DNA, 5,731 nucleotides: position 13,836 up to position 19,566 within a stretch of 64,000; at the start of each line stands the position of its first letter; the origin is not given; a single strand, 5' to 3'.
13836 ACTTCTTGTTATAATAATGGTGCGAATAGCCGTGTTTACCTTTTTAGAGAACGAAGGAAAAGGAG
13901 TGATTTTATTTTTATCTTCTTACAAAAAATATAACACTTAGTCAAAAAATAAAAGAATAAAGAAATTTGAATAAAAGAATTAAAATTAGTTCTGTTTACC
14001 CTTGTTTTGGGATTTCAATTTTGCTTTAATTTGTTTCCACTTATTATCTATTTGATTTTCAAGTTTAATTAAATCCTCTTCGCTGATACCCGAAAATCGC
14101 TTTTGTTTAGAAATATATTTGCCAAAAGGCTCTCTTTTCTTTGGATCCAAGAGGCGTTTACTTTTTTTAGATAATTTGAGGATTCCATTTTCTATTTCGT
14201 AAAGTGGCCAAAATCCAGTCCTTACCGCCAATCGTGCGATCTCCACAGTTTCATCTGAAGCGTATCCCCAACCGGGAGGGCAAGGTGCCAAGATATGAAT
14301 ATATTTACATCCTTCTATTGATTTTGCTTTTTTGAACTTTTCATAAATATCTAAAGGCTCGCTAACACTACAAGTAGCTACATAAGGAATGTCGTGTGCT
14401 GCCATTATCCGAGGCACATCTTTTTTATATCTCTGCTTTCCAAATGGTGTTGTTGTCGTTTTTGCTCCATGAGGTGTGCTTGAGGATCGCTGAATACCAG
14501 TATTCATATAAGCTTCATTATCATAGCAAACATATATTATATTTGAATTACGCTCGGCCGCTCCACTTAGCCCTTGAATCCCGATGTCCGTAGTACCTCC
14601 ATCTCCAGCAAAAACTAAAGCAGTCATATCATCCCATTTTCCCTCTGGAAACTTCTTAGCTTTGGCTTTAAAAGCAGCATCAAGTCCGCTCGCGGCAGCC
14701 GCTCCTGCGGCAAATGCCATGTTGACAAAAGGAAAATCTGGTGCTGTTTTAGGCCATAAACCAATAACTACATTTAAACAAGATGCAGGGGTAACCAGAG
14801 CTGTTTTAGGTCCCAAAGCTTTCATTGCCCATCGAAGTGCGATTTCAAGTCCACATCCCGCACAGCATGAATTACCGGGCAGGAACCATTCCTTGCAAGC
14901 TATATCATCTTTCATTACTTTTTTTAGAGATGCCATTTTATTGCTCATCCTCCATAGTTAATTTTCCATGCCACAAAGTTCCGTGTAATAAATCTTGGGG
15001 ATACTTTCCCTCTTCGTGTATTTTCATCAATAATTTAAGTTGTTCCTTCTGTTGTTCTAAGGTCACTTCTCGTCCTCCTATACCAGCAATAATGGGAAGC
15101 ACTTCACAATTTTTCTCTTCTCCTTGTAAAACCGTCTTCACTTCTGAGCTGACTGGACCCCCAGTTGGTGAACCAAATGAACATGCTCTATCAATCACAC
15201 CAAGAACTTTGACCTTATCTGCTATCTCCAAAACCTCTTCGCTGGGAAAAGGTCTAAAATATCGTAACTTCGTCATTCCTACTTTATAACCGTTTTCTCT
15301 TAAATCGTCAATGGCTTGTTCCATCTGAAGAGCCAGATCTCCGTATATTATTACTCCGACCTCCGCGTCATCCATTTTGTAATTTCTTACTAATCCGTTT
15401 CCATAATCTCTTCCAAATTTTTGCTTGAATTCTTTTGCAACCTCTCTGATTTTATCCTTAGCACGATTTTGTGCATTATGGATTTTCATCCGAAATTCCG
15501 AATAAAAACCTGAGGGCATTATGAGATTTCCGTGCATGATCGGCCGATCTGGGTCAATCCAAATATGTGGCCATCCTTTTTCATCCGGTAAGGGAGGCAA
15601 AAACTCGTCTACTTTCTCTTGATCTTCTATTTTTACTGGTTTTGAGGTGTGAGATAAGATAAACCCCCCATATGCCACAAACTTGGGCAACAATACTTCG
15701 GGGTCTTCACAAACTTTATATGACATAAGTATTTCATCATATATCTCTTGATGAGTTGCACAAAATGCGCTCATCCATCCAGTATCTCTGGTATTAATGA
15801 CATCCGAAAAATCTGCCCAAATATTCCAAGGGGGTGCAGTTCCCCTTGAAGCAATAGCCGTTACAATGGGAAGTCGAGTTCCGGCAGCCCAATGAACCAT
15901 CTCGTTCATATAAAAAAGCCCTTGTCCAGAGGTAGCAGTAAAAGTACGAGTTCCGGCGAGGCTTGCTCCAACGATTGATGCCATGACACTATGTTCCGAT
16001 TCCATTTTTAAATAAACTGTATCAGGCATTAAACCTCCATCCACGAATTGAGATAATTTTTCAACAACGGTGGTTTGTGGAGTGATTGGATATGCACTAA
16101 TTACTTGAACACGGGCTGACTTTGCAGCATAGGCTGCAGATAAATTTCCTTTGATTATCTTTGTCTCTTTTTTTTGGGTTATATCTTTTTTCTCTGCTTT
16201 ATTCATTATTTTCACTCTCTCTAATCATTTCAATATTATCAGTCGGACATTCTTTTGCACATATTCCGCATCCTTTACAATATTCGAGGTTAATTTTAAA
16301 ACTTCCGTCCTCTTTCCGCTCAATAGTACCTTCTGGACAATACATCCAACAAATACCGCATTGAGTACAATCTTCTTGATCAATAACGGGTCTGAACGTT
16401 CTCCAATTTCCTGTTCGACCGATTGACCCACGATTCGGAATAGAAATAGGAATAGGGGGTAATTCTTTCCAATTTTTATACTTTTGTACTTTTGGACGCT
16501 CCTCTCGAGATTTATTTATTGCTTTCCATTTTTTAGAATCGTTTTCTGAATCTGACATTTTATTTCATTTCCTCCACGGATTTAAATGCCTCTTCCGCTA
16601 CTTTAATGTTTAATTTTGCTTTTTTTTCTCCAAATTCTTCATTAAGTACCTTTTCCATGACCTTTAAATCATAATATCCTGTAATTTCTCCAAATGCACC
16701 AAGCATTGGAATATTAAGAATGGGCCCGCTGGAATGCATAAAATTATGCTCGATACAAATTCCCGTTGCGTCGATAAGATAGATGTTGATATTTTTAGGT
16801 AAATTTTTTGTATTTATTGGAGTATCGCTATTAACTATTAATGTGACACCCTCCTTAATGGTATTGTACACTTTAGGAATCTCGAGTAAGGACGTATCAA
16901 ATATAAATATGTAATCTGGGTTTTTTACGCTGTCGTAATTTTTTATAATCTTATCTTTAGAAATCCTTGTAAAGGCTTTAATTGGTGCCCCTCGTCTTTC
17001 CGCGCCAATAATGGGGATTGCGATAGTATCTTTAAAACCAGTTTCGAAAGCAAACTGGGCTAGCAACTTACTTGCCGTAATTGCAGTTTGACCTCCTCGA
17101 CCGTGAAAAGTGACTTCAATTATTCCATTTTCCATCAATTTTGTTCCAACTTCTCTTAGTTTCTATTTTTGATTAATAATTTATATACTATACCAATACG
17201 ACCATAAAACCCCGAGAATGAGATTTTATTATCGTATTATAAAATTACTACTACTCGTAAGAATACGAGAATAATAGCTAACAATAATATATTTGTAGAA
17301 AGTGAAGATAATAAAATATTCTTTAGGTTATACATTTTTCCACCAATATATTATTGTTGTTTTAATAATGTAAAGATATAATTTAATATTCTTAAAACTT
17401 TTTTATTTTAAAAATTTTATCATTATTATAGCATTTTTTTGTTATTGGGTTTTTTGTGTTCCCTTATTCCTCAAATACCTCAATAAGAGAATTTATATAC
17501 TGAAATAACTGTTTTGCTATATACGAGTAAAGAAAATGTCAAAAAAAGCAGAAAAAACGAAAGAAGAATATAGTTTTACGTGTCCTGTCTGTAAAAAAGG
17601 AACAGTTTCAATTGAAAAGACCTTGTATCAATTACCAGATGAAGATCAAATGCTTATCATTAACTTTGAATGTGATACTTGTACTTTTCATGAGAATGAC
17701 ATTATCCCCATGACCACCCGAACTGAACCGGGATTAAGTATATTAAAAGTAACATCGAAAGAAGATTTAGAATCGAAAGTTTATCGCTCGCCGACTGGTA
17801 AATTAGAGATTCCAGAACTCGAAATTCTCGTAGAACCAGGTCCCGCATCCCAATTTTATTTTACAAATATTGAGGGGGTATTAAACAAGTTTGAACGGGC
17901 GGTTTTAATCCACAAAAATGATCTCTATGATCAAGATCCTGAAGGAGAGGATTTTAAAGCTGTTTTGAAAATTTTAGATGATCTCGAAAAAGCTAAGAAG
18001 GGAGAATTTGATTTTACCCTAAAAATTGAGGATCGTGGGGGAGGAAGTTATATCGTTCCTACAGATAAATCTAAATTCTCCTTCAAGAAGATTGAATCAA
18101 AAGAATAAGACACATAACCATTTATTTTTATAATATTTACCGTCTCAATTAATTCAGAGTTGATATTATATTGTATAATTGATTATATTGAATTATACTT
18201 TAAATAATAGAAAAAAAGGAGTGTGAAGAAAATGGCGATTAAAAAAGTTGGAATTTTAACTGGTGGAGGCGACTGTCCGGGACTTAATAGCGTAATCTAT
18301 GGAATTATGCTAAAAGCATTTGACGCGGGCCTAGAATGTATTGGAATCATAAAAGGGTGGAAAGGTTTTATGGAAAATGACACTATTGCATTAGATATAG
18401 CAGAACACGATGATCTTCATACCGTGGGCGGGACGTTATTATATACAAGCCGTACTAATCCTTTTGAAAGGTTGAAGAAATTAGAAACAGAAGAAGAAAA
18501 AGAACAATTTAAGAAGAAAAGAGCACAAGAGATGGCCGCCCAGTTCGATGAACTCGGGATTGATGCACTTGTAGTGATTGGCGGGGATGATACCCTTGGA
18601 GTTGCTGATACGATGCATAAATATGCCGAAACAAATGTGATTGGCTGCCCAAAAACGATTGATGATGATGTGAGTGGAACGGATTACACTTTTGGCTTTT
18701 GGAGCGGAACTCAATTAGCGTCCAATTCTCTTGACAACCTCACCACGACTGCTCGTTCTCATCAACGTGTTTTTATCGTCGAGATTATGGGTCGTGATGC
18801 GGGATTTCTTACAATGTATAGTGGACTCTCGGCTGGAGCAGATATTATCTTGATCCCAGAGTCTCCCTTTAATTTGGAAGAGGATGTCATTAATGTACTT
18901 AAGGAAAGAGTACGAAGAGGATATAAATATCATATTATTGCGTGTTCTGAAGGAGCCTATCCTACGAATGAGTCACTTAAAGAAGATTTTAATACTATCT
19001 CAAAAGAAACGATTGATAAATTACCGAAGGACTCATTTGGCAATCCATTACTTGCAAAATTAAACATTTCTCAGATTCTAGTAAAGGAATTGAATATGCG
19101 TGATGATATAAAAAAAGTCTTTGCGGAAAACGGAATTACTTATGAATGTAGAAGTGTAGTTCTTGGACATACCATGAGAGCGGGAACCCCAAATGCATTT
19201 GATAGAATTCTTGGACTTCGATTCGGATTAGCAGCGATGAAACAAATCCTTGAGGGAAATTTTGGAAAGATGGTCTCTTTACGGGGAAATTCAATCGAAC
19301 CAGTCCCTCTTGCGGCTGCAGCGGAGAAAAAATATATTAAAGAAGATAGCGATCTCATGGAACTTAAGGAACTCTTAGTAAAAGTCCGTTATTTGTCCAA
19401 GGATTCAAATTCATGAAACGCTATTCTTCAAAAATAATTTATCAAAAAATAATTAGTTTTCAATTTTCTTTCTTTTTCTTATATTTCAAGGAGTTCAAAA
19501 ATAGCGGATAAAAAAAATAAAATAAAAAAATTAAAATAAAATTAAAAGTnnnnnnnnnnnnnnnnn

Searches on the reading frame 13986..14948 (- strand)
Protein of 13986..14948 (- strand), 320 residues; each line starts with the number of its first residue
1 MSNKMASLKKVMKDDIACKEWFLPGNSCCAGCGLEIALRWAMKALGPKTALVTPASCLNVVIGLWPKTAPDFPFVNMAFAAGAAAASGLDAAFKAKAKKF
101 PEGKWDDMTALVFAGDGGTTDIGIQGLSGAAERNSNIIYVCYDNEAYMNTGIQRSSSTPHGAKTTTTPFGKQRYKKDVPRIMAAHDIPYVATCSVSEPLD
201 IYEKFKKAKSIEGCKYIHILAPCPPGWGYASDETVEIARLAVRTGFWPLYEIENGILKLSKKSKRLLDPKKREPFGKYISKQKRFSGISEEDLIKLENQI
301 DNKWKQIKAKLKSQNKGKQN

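Call 55: search_protein_families(library=pfam, proteins=[window:13986-14948:-], max_evalue=0.00001)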
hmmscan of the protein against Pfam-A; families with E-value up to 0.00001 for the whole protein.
window:13986-14948:- (320 aa): 1 family
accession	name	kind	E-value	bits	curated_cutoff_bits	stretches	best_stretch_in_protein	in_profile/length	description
PF02775.26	TPP_enzyme_C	-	1.3e-19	70.9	21.9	1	78-219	29-151/151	Thiamine pyrophosphate enzyme, C-terminal TPP binding domain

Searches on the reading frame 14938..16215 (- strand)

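Call 55: search_protein_families(library=pfam, proteins=[window:14938-16215:-], max_evalue=0.00001)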
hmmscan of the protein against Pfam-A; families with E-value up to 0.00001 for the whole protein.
window:14938-16215:- (425 aa): 2 families
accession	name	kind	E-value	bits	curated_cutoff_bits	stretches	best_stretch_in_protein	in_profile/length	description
PF01855.24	POR_N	-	1.5e-61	208.5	27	1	30-260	2-230/231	Pyruvate flavodoxin/ferredoxin oxidoreductase, thiamine diP-bdg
PF17147.9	PFOR_II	-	2.1e-27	95.9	27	1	284-388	1-101/102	Pyruvate:ferredoxin oxidoreductase core domain II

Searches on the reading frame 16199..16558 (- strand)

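Call 56: search_protein_families(library=pfam, proteins=[window:16199-16558:-], max_evalue=0.001)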
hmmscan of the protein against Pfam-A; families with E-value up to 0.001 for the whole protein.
window:16199-16558:- (119 aa): 11 families
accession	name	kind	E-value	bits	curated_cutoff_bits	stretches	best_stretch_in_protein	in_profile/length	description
PF00037.32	Fer4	-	1.6e-14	53.4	21.1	2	57-80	1-24/24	4Fe-4S binding domain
PF13237.11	Fer4_10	-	2.2e-11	43.9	25.5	2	57-105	2-53/53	4Fe-4S dicluster domain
PF12838.12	Fer4_7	-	2.7e-11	44.2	27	2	64-107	2-51/52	4Fe-4S dicluster domain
PF14697.11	Fer4_21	-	5.8e-11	42.8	35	1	58-111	2-59/59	4Fe-4S dicluster domain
PF12837.12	Fer4_6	-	2e-10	40.6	25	2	87-107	2-22/24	4Fe-4S binding domain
PF12797.12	Fer4_2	-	5.3e-10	39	24.5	2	88-106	4-22/22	4Fe-4S binding domain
PF13187.11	Fer4_9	-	3.4e-07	30.6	27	1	63-107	1-50/52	4Fe-4S dicluster domain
PF13484.11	Fer4_16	-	1.1e-06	29.7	30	0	64-85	2-22/66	4Fe-4S double cluster binding domain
PF25160.1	LdpA_Fe-S-bd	-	4e-06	27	27.6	1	89-112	23-46/49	LdpA Fe-S cluster-binding domain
PF12800.12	Fer4_4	-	0.00012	22.6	24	0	92-106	2-16/17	4Fe-4S binding domain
PF13459.11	Fer4_15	-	0.00051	21.1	22.4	0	58-85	2-28/66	4Fe-4S single cluster domain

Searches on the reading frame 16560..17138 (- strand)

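Call 55: search_protein_families(library=pfam, proteins=[window:16560-17138:-], max_evalue=0.00001)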
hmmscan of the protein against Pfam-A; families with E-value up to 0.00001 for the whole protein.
window:16560-17138:- (192 aa): 1 family
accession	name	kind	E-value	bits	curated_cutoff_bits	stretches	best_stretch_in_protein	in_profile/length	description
PF01558.24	POR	-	1.8e-27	97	27.4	1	15-185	1-172/173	Pyruvate ferredoxin/flavodoxin oxidoreductase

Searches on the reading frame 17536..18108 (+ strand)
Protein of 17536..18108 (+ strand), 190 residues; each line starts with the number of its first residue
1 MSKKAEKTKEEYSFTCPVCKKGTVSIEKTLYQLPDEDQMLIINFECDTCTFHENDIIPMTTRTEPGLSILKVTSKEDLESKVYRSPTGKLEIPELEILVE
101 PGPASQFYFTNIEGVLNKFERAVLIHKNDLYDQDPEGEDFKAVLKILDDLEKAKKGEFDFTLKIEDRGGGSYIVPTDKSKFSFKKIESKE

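Call 55: search_protein_families(library=pfam, proteins=[window:17536-18108:+], max_evalue=0.00001)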
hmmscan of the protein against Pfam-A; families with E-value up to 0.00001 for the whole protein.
window:17536-18108:+ (190 aa): 1 family
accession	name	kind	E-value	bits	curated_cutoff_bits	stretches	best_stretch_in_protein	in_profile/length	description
PF22794.1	jr-ZPR1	-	5.7e-16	59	27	1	76-176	1-99/125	ZPR1 jelly-roll domain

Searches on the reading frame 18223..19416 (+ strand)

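Call 55: search_protein_families(library=pfam, proteins=[window:18223-19416:+], max_evalue=0.00001)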
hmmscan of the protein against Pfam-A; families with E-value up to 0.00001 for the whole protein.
window:18223-19416:+ (397 aa): 1 family
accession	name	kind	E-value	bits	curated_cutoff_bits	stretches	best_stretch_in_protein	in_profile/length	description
PF00365.25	PFK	-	7e-87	291.7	30.9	1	8-341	1-276/277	Phosphofructokinase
